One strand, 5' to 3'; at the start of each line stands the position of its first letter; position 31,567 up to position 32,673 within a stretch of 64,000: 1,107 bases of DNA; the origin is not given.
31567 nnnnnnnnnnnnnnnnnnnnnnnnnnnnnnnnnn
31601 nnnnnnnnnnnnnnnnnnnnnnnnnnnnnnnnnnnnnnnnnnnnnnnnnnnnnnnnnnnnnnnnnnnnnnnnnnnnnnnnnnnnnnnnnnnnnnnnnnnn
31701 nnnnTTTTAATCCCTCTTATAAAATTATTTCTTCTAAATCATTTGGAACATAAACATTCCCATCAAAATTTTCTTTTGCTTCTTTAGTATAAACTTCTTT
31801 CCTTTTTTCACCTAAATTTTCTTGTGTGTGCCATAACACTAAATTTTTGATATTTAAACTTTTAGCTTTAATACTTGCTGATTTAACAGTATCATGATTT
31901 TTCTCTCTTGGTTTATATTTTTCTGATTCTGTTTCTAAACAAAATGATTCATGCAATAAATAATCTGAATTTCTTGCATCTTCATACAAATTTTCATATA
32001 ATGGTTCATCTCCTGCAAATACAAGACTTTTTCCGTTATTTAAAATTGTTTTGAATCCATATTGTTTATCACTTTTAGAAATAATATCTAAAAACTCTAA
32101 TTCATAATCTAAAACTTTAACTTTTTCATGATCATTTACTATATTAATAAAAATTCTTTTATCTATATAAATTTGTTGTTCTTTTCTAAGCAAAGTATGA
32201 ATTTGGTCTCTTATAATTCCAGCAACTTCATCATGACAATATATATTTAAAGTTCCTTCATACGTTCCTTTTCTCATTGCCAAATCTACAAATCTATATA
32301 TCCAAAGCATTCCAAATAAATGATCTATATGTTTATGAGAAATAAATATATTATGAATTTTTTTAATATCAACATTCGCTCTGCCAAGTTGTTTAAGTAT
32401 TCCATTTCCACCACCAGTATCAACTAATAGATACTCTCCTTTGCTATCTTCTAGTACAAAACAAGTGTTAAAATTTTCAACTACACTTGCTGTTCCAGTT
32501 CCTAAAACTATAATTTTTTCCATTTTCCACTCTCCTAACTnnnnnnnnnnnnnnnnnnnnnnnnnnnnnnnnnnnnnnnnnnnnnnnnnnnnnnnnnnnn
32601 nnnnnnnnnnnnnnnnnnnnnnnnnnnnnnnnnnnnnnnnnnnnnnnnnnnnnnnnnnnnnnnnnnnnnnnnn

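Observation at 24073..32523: Mega-operon-like array of 12 nucleotide-hydrolase-fold genes under an AraC/GyrI-like regulator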

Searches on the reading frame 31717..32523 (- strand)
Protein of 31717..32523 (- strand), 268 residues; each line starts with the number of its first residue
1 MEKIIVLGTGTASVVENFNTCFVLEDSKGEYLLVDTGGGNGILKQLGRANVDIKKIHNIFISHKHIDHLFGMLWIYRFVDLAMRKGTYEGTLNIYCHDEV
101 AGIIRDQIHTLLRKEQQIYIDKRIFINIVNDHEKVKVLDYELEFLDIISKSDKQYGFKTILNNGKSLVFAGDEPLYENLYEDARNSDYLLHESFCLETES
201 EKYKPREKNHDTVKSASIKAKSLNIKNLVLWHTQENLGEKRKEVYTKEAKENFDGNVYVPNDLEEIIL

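Call 5: search_protein_families(library=pfam, proteins=[window:31717-32523:-], max_evalue=0.01)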
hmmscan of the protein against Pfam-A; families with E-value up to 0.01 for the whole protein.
window:31717-32523:- (268 aa): 3 families
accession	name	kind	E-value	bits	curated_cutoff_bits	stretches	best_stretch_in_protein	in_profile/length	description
PF12706.13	Lactamase_B_2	-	5.2e-13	49.5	27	1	32-232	3-199/200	Beta-lactamase superfamily domain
PF00753.33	Lactamase_B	-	1.3e-10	42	22.7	1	18-75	5-63/196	Metallo-beta-lactamase superfamily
PF23023.1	Anti-Pycsar_Apyc1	-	0.0069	16.3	50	1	4-72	5-70/250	Anti-Pycsar protein Apyc1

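Call 7: search_protein_families(library=ncbifam, proteins=[window:31717-32523:-], max_evalue=0.001)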
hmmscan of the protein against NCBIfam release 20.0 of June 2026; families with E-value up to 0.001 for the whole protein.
window:31717-32523:- (268 aa): 14 families
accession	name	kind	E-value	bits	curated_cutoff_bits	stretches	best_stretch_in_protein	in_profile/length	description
NF000801.0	PRK00055.1-3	equivalog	4.5e-26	91.6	252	2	3-118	3-114/307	ribonuclease Z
TIGR02651.1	RNase_Z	equivalog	2.1e-25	89.4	292.95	2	3-111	1-103/302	ribonuclease Z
NF000805.0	PRK00055.2-3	equivalog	5.2e-15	55.5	416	2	162-266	198-298/307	ribonuclease Z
NF041851.1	cyc_nuc_deg_phdiest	equivalog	3.8e-13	49.4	400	1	3-260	2-245/253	cyclic nucleotide-degrading phosphodiesterase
NF002558.0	PRK02126.1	subfamily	5.5e-13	48.6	315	1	21-79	19-71/345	ribonuclease Z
NF041257.1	GntH_guanitoxin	equivalog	9.6e-12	44.4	333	1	3-84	14-96/374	guanitoxin biosynthesis MBL fold metallo-hydrolase GntH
NF000800.0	PRK00055.1-1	equivalog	2e-11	43.5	398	1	4-75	3-76/305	ribonuclease Z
NF000804.0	PRK00055.2-1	equivalog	5.2e-11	42.2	402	2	163-263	199-294/306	ribonuclease Z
TIGR02649.1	true_RNase_BN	exception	2.4e-07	30.1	563.7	1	32-76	34-76/304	ribonuclease BN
NF000806.0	PRK00055.2-4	equivalog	9e-07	28.4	363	0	160-265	164-273/280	ribonuclease Z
TIGR03413.1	GSH_gloB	equivalog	3.8e-05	23.2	200.8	1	19-78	10-66/248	hydroxyacylglutathione hydrolase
NF047979.1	lactonase_AidB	equivalog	0.00011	21.6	360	1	20-73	52-111/271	AidB family quorum-quenching N-acyl homoserine lactonase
NF002553.0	PRK02113.1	equivalog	0.0005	19.6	386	0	29-235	44-225/252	MBL fold metallo-hydrolase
NF007597.0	PRK10241.1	equivalog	0.00082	18.7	421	0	19-72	12-62/251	hydroxyacylglutathione hydrolase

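Call 23: search_solved_structures(query=window:31717-32523:-, max_evalue=0.001)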
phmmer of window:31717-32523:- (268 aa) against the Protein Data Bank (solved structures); distinct sequences matched with E-value up to 0.001: 7.
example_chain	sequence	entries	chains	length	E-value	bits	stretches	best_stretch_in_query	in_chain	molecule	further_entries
1y44_A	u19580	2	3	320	1.8e-10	43.8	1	162-259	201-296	Ribonuclease Z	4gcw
2fk6_A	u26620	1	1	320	4.5e-09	39.2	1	162-259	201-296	RIBONUCLEASE Z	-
3zwf_A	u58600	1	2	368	4.8e-06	29.3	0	5-81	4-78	ZINC PHOSPHODIESTERASE ELAC PROTEIN 1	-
2cbn_A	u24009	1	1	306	5.4e-05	25.8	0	33-73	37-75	RIBONUCLEASE Z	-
1ww1_A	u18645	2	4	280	6.6e-05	25.6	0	153-253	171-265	tRNase Z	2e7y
7t28_A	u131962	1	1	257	0.0003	23.4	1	4-74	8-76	Putative metal-dependent hydrolase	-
9ey0_E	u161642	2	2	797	0.00095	21.8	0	3-73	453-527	Zinc phosphodiesterase ELAC protein 2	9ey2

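Call 28: search_protein_families(library=padloc, proteins=[window:31717-32523:-], max_evalue=0.01)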
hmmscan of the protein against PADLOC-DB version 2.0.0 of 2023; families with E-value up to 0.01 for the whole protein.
window:31717-32523:- (268 aa): 0 families

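Call 63: find_homologous_proteins(query=window:31717-32523:-, max_evalue=0.001)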
Query window:31717-32523:- (268 aa): 575 proteins with E <= 0.001 among 992 candidates; the best 120 are listed.
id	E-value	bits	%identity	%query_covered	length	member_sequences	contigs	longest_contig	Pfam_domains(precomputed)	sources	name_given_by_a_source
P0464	1.6e-172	590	98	100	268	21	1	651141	PF12706.14,PF23023.2,PF00753.34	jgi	-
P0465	3.5e-166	569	94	100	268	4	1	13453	PF12706.14,PF23023.2,PF00753.34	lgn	-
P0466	2.6e-161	553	91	100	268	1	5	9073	PF12706.14,PF23023.2,PF00753.34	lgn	-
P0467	1.0e-152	525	86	100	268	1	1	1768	PF12706.14,PF23023.2,PF00753.34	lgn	-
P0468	1.4e-151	521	85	100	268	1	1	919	PF12706.14,PF23023.2,PF00753.34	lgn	-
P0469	1.3e-150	518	85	100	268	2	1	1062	PF12706.14,PF23023.2,PF00753.34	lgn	-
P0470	8.1e-150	515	85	100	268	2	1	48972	PF12706.14,PF23023.2,PF00753.34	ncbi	-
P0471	1.4e-149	515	85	100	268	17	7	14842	PF12706.14,PF23023.2,PF00753.34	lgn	-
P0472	1.3e-148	511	83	100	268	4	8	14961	PF12706.14,PF23023.2,PF00753.34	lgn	-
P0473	2.2e-148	511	84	100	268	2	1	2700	PF12706.14,PF23023.2,PF00753.34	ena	-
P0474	4.8e-148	510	84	100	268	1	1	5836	PF12706.14,PF23023.2,PF00753.34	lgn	-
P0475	5.1e-148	509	84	100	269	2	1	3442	PF12706.14,PF23023.2,PF00753.34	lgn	-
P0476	7.4e-148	509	84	100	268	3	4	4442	PF12706.14,PF23023.2,PF00753.34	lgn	-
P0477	2.2e-147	507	85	100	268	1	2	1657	PF12706.14,PF23023.2,PF00753.34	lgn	-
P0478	4.3e-147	506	84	100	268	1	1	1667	PF12706.14,PF23023.2,PF00753.34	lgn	-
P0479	4.3e-147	506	84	100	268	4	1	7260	PF12706.14,PF23023.2,PF00753.34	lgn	-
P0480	1.0e-146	505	84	100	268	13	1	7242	PF12706.14,PF23023.2,PF00753.34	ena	-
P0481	1.2e-146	505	82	100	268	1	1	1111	PF12706.14,PF23023.2,PF00753.34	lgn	-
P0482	1.8e-146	504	83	100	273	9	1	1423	PF12706.14,PF23023.2,PF00753.34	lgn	-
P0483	2.4e-146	504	84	100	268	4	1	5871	PF12706.14,PF23023.2,PF00753.34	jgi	-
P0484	3.5e-146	503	81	100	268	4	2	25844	PF12706.14,PF23023.2,PF00753.34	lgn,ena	-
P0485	9.7e-146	502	82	100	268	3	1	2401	PF12706.14,PF23023.2,PF00753.34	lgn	-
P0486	1.2e-145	502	82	100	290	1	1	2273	PF12706.14,PF23023.2,PF00753.34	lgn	-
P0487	1.7e-145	501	82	100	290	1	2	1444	PF12706.14,PF23023.2,PF00753.34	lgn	-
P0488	1.7e-145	501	82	100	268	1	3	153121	PF12706.14,PF23023.2,PF00753.34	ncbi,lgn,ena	-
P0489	5.6e-145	500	82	100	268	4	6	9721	PF12706.14,PF23023.2,PF00753.34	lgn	-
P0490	8.0e-145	499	82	100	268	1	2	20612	PF12706.14,PF23023.2,PF00753.34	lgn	-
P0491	9.6e-145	499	81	100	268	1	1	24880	PF12706.14,PF23023.2,PF00753.34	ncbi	-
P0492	1.4e-144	498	82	100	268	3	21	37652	PF12706.14,PF23023.2,PF00753.34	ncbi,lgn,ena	-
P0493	1.6e-144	498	83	100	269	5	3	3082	PF12706.14,PF23023.2,PF00753.34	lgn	-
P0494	2.1e-144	498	81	100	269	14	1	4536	PF12706.14,PF23023.2,PF00753.34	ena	-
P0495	2.2e-144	498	83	100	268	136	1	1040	PF12706.14,PF23023.2,PF00753.34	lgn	-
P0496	1.4e-143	495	82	100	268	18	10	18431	PF12706.14,PF23023.2,PF00753.34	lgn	-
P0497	3.1e-143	494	81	100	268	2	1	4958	PF12706.14,PF23023.2,PF00753.34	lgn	-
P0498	1.7e-141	488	78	100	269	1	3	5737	PF12706.14,PF23023.2,PF00753.34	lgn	-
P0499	2.4e-141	488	79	100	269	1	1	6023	PF12706.14,PF23023.2,PF00753.34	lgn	-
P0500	2.4e-141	488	84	96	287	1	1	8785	PF12706.14,PF23023.2,PF00753.34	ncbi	-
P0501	5.2e-141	487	79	100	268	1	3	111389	PF12706.14,PF23023.2,PF00753.34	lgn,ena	-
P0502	1.6e-140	485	81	100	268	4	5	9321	PF12706.14,PF23023.2,PF00753.34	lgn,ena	-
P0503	3.8e-140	484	80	100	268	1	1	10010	PF12706.14,PF23023.2,PF00753.34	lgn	-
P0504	1.1e-139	482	79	100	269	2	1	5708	PF12706.14,PF23023.2,PF00753.34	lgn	-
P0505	1.3e-139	482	79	100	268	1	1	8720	PF12706.14,PF23023.2,PF00753.34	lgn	-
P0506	2.4e-139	481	78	100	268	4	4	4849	PF12706.14,PF23023.2,PF00753.34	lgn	-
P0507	2.9e-139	481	78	100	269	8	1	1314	PF12706.14,PF23023.2,PF00753.34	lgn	-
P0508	4.5e-139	480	79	100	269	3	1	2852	PF12706.14,PF23023.2,PF00753.34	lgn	-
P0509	4.8e-139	480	79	100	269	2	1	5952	PF12706.14,PF23023.2,PF00753.34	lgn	-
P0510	5.7e-139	480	79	100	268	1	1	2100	PF12706.14,PF23023.2,PF00753.34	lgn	-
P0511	7.5e-139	479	79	100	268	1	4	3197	PF12706.14,PF23023.2,PF00753.34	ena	-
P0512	3.7e-138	477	78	100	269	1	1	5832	PF12706.14,PF23023.2,PF00753.34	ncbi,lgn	-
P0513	4.6e-138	477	77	100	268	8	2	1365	PF12706.14,PF23023.2,PF00753.34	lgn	-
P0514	5.1e-138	477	76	100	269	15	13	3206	PF12706.14,PF23023.2,PF00753.34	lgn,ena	-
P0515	1.3e-137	475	78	100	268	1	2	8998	PF12706.14,PF23023.2,PF00753.34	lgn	-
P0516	2.1e-137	475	76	100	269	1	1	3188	PF12706.14,PF23023.2,PF00753.34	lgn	-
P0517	2.1e-137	475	76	100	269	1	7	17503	PF12706.14,PF23023.2,PF00753.34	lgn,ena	-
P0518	5.9e-137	473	78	100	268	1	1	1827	PF12706.14,PF23023.2,PF00753.34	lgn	-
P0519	1.2e-135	469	78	100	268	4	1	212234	PF12706.14,PF23023.2,PF00753.34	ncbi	-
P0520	1.7e-135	468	77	100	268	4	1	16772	PF12706.14,PF23023.2,PF00753.34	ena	-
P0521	4.7e-135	467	77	100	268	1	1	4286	PF12706.14,PF23023.2,PF00753.34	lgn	-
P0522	9.3e-135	466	77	99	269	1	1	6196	PF12706.14,PF23023.2,PF00753.34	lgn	-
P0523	3.1e-134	464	75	100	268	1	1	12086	PF12706.14,PF23023.2,PF00753.34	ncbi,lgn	-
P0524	1.9e-133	462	76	99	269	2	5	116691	PF12706.14,PF23023.2,PF00753.34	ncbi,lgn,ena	-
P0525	1.2e-132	459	74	100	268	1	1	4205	PF12706.14,PF23023.2,PF00753.34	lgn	-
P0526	1.4e-132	459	75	100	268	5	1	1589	PF12706.14,PF23023.2,PF00753.34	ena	-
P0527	8.5e-132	456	76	100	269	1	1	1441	PF12706.14,PF23023.2,PF00753.34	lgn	-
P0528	2.5e-131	455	73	99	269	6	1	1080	PF12706.14,PF23023.2,PF00753.34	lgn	-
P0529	4.8e-131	454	74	100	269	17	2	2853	PF12706.14,PF23023.2,PF00753.34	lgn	-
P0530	6.2e-131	453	75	100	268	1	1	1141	PF12706.14,PF23023.2,PF00753.34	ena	-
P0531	1.4e-130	452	74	100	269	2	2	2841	PF12706.14,PF23023.2,PF00753.34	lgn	-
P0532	3.4e-130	451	75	100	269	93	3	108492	PF12706.14,PF23023.2,PF00753.34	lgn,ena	-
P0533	3.8e-130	451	75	100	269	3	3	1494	PF12706.14,PF23023.2,PF00753.34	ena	-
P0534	2.9e-128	445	75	100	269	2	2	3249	PF12706.14,PF23023.2,PF00753.34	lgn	-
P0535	3.5e-128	444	71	100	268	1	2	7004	PF12706.14,PF23023.2,PF00753.34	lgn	-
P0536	1.0e-126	440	78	93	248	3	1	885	PF12706.14,PF23023.2,PF00753.34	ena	-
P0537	2.9e-126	438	73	100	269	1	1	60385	PF12706.14,PF23023.2,PF00753.34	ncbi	-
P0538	3.6e-124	431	71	100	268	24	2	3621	PF12706.14,PF23023.2,PF00753.34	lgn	-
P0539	4.9e-124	431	71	99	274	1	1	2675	PF12706.14,PF23023.2,PF00753.34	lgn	-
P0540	1.3e-122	426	71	100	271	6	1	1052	PF12706.14,PF23023.2,PF00753.34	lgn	-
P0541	2.0e-121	422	69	100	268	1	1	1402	PF12706.14,PF23023.2,PF00753.34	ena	-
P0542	2.0e-121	422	68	100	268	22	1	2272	PF12706.14,PF23023.2,PF00753.34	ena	-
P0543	3.9e-120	418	68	100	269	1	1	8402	PF12706.14,PF23023.2,PF00753.34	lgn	-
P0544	4.8e-120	418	68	99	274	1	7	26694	PF12706.14,PF23023.2,PF00753.34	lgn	-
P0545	1.7e-119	416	70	100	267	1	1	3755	PF12706.14,PF23023.2,PF00753.34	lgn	-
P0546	7.8e-116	404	64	100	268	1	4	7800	PF12706.14,PF23023.2,PF00753.34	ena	-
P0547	1.7e-114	400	66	100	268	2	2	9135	PF12706.14,PF23023.2,PF00753.34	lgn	-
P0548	2.1e-114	399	65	100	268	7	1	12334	PF12706.14,PF23023.2,PF00753.34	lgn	-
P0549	7.3e-114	398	65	99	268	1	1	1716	PF12706.14,PF23023.2,PF00753.34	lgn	-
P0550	1.8e-113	396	66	100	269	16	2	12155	PF12706.14,PF23023.2,PF00753.34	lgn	-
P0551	7.3e-110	384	64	100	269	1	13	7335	PF12706.14,PF23023.2,PF00753.34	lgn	-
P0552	2.0e-109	383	64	99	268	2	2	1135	PF12706.14,PF23023.2,PF00753.34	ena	-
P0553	9.1e-108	378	62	100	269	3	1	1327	PF12706.14,PF23023.2,PF00753.34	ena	-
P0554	2.5e-106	373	62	100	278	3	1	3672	PF12706.14,PF23023.2,PF00753.34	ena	-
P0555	1.2e-104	367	60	100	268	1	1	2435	PF12706.14,PF23023.2,PF00753.34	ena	-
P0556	9.7e-104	364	62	100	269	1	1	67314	PF12706.14,PF23023.2,PF00753.34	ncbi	-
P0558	2.7e-103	363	62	100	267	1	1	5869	PF12706.14,PF23023.2,PF00753.34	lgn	-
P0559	5.4e-103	362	59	100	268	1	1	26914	PF12706.14,PF23023.2,PF00753.34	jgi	-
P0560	2.0e-101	357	61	99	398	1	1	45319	PF12706.14,PF23023.2,PF00293.35,PF00753.34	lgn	-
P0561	3.9e-100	353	58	100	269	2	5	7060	PF12706.14,PF23023.2,PF00753.34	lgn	-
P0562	4.0e-100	352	60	100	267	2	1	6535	PF12706.14,PF23023.2,PF00753.34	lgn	-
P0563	2.9e-98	346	60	100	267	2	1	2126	PF12706.14,PF23023.2,PF00753.34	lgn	-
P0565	1.2e-97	344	59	100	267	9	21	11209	PF12706.14,PF23023.2,PF00753.34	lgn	-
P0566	8.6e-96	338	58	100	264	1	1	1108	PF12706.14,PF23023.2,PF00753.34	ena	-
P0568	6.6e-95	335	86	57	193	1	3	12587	PF12706.14,PF23023.2,PF00753.34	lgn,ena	-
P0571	7.5e-90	319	56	100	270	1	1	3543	PF12706.14,PF23023.2,PF00753.34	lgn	-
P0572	1.5e-89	318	54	100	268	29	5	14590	PF12706.14,PF23023.2,PF00753.34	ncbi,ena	-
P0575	1.2e-87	312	52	100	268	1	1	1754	PF12706.14,PF23023.2,PF00753.34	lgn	-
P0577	5.6e-86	306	53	100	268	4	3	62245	PF12706.14,PF23023.2,PF00753.34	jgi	jgi:ribonuclease Z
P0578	8.1e-86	306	54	100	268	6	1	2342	PF12706.14,PF23023.2,PF00753.34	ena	-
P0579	1.1e-85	305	52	100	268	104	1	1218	PF12706.14,PF23023.2,PF00753.34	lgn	-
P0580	6.2e-85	303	55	100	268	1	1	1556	PF12706.14,PF23023.2,PF00753.34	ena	-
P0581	9.5e-85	302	55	100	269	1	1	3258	PF12706.14,PF23023.2,PF00753.34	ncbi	-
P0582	2.4e-83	297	52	99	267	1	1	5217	PF12706.14,PF23023.2,PF00753.34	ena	-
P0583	3.2e-83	297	51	100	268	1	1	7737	PF12706.14,PF23023.2,PF00753.34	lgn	-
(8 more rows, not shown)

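Call 66: search_solved_structures(query=A5, max_evalue=0.001)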
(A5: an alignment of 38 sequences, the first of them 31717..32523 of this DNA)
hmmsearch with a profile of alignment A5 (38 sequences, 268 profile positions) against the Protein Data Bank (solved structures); distinct sequences matched with E-value up to 0.001: 29.
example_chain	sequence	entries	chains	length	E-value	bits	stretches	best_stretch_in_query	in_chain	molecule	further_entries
1y44_A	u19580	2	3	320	3.9e-18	69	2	162-262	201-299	Ribonuclease Z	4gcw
2fk6_A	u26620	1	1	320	1.4e-16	63.8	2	162-262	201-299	RIBONUCLEASE Z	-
3zwf_A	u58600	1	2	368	1.7e-11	47.1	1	4-95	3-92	ZINC PHOSPHODIESTERASE ELAC PROTEIN 1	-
2cbn_A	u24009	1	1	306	2.3e-11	46.7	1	4-72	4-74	RIBONUCLEASE Z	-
8gyg_A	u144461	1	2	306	2.7e-10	43.2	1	28-72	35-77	Arysulfatase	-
9ey0_E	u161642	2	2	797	5.9e-10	42.1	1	4-236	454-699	Zinc phosphodiesterase ELAC protein 2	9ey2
8z0p_A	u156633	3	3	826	6.8e-10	41.9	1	4-236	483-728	Zinc phosphodiesterase ELAC protein 2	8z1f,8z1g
7t28_A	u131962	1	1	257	2.4e-09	40.1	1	3-72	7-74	Putative metal-dependent hydrolase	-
8rr1_E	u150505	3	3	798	5e-09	39.1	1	4-236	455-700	Zinc phosphodiesterase ELAC protein 2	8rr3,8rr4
9ey1_E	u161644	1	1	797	2.3e-08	36.9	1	4-236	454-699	Zinc phosphodiesterase ELAC protein 2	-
8cbl_E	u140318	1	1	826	2.7e-08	36.7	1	4-236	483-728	Zinc phosphodiesterase ELAC protein 2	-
5mtz_A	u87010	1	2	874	1.1e-06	31.4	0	4-78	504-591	Ribonuclease Z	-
1zkp_A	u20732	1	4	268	2.2e-06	30.4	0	23-84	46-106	hypothetical protein BA1088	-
1ww1_A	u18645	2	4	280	4.3e-06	29.4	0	156-247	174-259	tRNase Z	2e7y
6kns_A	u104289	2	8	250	8e-06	28.6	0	3-105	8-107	Putative metal-dependent hydrolase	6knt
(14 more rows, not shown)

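Call 72: predict_structure(alignment_id=A5)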
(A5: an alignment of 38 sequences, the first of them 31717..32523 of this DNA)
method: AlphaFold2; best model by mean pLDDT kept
length: 268 residues; sequences in the alignment: 38
mean_pLDDT: 95.6   pTM: 0.93
mean pLDDT of the five models: 95.6, 95.2, 94.2, 92.8, 92.0
residues with pLDDT >= 90: 246; 70-90: 22; 50-70: 0; < 50: 0
segments of 3 or more residues with pLDDT < 50: none
pLDDT, mean of each block of 10 residues (from residue 1): 94 86 96 95 97 98 95 98 97 98 98 96 98 97 93 94 96 91 98 95 92 97 98 89 97 98 96
secondary structure, 60 per line:
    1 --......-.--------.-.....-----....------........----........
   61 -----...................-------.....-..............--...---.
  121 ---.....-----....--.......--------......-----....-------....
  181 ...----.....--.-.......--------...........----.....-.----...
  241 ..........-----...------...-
elements in order: E3-8 E21-25 E31-34 H41-48 E56-60 H66-84 E92-96 H98-111 E124-128 E134-137 E140-146 E155-160 E166-169 H177-183 E188-192 H197-203 H213-222 E227-231 H238-250 E256-258 E265-267
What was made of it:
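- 31717..32523 (-): MBL_A: arm-less MBL-fold phosphodiesterase of the RNase Z / ElaC / YhfI type (268 aa), HKHIDH motif. AF2 model pLDDT 95.6 (call 72).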

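Call 74: fold_search(model_id=the predicted structure, library=pdb)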
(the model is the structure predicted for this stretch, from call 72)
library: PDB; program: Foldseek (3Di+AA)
matches with E <= 10: 818; with E <= 0.001: 333
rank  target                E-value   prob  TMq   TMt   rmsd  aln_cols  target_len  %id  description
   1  8gyg_A                1.8e-20  1.00  0.80  0.75   3.8       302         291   20  Purification ,Crystallization and X-ray Diffraction analysis of a novel arysulfatase from Pseudoalteromonas atlantica  (released 2023-10-18)
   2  8gyg_B                5.0e-20  1.00  0.79  0.71   4.5       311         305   20  Purification ,Crystallization and X-ray Diffraction analysis of a novel arysulfatase from Pseudoalteromonas atlantica  (released 2023-10-18)
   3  1zkp_C                1.3e-18  1.00  0.79  0.85   3.2       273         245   20  1.5A Resolution Crystal Structure of a Metallo Beta Lactamase Family Protein, the ELAC Homolgue of Bacillus anthracis, (released 2005-06-21)
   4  1zkp_B                6.0e-18  1.00  0.79  0.84   2.9       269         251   19  1.5A Resolution Crystal Structure of a Metallo Beta Lactamase Family Protein, the ELAC Homolgue of Bacillus anthracis, (released 2005-06-21)
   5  1zkp_A                7.3e-18  1.00  0.79  0.84   3.0       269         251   19  1.5A Resolution Crystal Structure of a Metallo Beta Lactamase Family Protein, the ELAC Homolgue of Bacillus anthracis, (released 2005-06-21)
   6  2cbn                  8.7e-18  1.00  0.83  0.73   6.0       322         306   16  Crystal structure of ZipD from Escherichia coli (released 2006-02-15)
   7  1y44_A                9.8e-18  1.00  0.84  0.84   2.6       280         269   21  Crystal structure of RNase Z (released 2005-01-25)
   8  6knt_C                9.8e-18  1.00  0.80  0.87   3.0       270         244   21  Crystal structure of the metallo-beta-lactamase fold protein YhfI from Bacillus subtilis (space group P4332) (released 2019-09-18)
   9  2fk6_A                9.8e-18  1.00  0.80  0.70   5.8       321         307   18  Crystal Structure of RNAse Z/tRNA(Thr) complex (released 2006-03-21)
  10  6knt_B                1.4e-17  1.00  0.80  0.87   3.0       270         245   21  Crystal structure of the metallo-beta-lactamase fold protein YhfI from Bacillus subtilis (space group P4332) (released 2019-09-18)
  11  6kns_D                1.6e-17  1.00  0.78  0.87   3.0       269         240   21  Crystal structure of the metallo-beta-lactamase fold protein YhfI from Bacillus subtilis (space group I4122) (released 2019-09-18)
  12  4gcw_A                1.7e-17  1.00  0.82  0.72   5.6       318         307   18  Crystal structure of RNase Z in complex with precursor tRNA(Thr) (released 2012-10-31)
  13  6kns_A                1.8e-17  1.00  0.79  0.86   3.0       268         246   20  Crystal structure of the metallo-beta-lactamase fold protein YhfI from Bacillus subtilis (space group I4122) (released 2019-09-18)
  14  6kns_B                1.9e-17  1.00  0.76  0.84   3.3       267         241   21  Crystal structure of the metallo-beta-lactamase fold protein YhfI from Bacillus subtilis (space group I4122) (released 2019-09-18)
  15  6kns_C                1.9e-17  1.00  0.75  0.83   3.3       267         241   20  Crystal structure of the metallo-beta-lactamase fold protein YhfI from Bacillus subtilis (space group I4122) (released 2019-09-18)
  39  1y44_B                2.3e-13  1.00  0.76  0.69   6.1       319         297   19  Crystal structure of RNase Z (released 2005-01-25)
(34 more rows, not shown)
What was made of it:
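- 31717..32523 (-): Foldseek top hits are 8gyg, 1zkp, 2cbn, 1y44 and YhfI 6kns/6knt; the best Apyc1 hit is at rank 35 (call 74)
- On Anti-Pycsar Apyc1 (PF23023): By profile and by fold, RNase Z, ElaC homologues and YhfI rank above Apyc1 (calls 66, 74).
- The MBL_A model (pLDDT 95.6) matches the arm-less RNase Z/ElaC/YhfI phosphodiesterase clade (calls 72, 74). MBL_A belongs to the class II phosphodiesterase clade that also holds Apyc1 and YhfI (calls 66, 74). Apyc1 structures rank well below RNase Z, YhfI and ElaC homologues (call 74).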
